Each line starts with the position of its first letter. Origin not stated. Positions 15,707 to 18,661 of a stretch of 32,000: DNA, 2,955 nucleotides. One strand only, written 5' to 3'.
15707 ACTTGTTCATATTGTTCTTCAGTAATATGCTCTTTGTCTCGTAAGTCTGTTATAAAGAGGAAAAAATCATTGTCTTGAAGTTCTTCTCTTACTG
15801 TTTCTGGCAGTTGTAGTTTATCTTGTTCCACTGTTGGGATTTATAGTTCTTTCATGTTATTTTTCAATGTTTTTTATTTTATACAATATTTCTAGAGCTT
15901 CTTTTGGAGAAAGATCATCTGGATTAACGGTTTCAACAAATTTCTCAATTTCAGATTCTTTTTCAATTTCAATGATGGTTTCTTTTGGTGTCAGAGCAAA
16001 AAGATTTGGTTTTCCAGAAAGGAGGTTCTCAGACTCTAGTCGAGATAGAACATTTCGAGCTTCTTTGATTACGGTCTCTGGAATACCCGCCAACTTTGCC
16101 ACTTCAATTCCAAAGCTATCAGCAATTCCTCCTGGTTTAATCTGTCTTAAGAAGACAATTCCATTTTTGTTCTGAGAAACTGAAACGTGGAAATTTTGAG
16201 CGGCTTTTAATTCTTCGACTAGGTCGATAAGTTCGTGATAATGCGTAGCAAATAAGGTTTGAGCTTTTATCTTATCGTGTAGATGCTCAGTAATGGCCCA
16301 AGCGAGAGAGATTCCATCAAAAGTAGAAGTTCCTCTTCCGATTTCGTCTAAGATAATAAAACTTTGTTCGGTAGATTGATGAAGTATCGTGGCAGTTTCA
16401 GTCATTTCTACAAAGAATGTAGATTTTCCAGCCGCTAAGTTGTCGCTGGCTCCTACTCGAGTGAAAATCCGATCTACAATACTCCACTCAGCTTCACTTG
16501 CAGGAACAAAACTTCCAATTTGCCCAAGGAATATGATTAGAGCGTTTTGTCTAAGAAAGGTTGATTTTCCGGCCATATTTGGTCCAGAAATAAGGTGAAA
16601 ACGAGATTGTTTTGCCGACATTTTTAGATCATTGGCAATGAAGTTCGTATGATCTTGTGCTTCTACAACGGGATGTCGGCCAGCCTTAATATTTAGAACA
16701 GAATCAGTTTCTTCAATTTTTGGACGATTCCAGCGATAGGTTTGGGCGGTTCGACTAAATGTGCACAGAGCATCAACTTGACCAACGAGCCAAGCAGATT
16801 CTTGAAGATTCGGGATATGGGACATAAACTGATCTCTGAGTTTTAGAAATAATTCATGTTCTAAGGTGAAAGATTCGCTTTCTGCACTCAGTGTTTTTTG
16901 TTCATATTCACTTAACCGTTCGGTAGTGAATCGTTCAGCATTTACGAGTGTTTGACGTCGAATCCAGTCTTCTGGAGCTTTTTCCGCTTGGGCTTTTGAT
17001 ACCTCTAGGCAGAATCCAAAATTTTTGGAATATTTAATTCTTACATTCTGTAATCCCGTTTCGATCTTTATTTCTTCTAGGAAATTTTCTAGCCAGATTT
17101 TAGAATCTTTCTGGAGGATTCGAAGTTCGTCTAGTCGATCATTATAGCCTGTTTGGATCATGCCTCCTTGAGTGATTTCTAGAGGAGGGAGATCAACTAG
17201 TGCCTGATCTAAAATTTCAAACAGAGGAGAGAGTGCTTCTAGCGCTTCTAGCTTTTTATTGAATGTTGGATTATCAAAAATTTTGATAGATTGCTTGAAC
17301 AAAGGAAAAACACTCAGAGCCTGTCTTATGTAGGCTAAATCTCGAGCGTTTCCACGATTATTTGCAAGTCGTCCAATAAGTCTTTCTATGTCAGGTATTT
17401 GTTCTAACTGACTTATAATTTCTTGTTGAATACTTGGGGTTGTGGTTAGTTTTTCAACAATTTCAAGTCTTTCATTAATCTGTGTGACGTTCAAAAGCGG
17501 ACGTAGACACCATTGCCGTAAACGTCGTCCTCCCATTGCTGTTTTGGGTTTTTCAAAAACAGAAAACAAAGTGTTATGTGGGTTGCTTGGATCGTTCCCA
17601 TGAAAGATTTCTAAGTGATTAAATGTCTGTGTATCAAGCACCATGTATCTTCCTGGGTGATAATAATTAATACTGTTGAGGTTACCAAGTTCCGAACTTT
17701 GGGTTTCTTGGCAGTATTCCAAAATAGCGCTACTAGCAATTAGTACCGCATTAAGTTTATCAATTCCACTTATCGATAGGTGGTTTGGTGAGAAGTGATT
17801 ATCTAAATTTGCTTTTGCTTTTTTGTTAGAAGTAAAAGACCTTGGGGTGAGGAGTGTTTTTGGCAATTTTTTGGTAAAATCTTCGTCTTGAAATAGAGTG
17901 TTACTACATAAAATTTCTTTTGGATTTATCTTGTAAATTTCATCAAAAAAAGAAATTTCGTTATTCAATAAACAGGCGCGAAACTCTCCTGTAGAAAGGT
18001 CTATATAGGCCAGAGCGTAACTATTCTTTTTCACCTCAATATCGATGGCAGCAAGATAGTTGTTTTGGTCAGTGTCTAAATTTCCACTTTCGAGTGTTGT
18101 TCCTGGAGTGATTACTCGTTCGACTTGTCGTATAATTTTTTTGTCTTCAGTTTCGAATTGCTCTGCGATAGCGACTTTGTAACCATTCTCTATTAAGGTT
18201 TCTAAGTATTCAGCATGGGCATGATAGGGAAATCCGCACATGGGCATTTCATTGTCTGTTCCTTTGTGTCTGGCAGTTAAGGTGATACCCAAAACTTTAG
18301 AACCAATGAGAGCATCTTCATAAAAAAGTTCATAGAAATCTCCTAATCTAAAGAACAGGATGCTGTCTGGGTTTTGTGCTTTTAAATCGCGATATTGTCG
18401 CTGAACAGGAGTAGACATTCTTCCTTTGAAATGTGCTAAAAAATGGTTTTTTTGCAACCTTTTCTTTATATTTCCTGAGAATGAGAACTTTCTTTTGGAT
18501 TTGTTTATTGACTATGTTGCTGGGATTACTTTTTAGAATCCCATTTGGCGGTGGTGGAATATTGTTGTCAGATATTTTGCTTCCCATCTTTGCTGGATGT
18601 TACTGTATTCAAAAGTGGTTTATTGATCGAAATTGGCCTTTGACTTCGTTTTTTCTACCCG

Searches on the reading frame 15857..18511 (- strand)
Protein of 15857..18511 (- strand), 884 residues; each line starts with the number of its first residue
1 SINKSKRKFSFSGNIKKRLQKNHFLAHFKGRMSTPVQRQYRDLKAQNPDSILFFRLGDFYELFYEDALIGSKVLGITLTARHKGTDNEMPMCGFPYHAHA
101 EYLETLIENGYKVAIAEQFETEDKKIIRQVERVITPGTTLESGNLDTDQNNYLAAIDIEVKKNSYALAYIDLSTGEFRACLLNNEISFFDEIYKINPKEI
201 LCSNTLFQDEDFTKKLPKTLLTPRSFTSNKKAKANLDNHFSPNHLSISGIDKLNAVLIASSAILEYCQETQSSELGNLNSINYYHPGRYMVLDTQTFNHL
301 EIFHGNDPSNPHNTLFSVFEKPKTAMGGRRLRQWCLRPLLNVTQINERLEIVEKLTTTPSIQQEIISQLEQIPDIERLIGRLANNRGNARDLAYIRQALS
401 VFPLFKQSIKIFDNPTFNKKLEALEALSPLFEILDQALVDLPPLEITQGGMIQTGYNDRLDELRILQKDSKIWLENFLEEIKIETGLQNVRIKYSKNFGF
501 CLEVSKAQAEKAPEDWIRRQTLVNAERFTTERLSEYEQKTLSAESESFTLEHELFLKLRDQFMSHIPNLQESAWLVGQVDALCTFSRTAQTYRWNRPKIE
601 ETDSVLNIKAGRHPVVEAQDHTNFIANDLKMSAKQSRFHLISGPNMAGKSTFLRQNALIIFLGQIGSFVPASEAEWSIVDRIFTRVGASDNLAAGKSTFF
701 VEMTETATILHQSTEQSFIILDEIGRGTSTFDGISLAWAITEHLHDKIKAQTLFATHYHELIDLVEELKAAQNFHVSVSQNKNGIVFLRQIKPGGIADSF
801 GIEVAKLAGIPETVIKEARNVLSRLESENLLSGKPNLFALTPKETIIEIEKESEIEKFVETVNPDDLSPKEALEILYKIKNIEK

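Call 80: search_protein_families(library=pfam, proteins=[window:15857-18511:-], max_evalue=0.0001)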
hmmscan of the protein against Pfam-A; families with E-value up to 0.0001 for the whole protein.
window:15857-18511:- (884 aa): 6 families
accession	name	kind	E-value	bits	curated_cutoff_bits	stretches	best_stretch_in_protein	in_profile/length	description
PF00488.27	MutS_V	-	2.5e-82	275.9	30.2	1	640-826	2-188/188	MutS domain V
PF05192.23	MutS_III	-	8.7e-41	140.8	34.1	1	295-585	1-193/194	MutS domain III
PF01624.25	MutS_I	-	1.2e-38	132.3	20.6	1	34-141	1-111/113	MutS domain I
PF05190.23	MutS_IV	-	2e-24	86.1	22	1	455-545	1-91/92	MutS family domain IV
PF05188.22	MutS_II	-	1.5e-18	67.9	25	1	151-278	1-132/133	MutS domain II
PF13514.12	AAA_27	-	5.7e-05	23.2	22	0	624-655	14-45/206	AAA domain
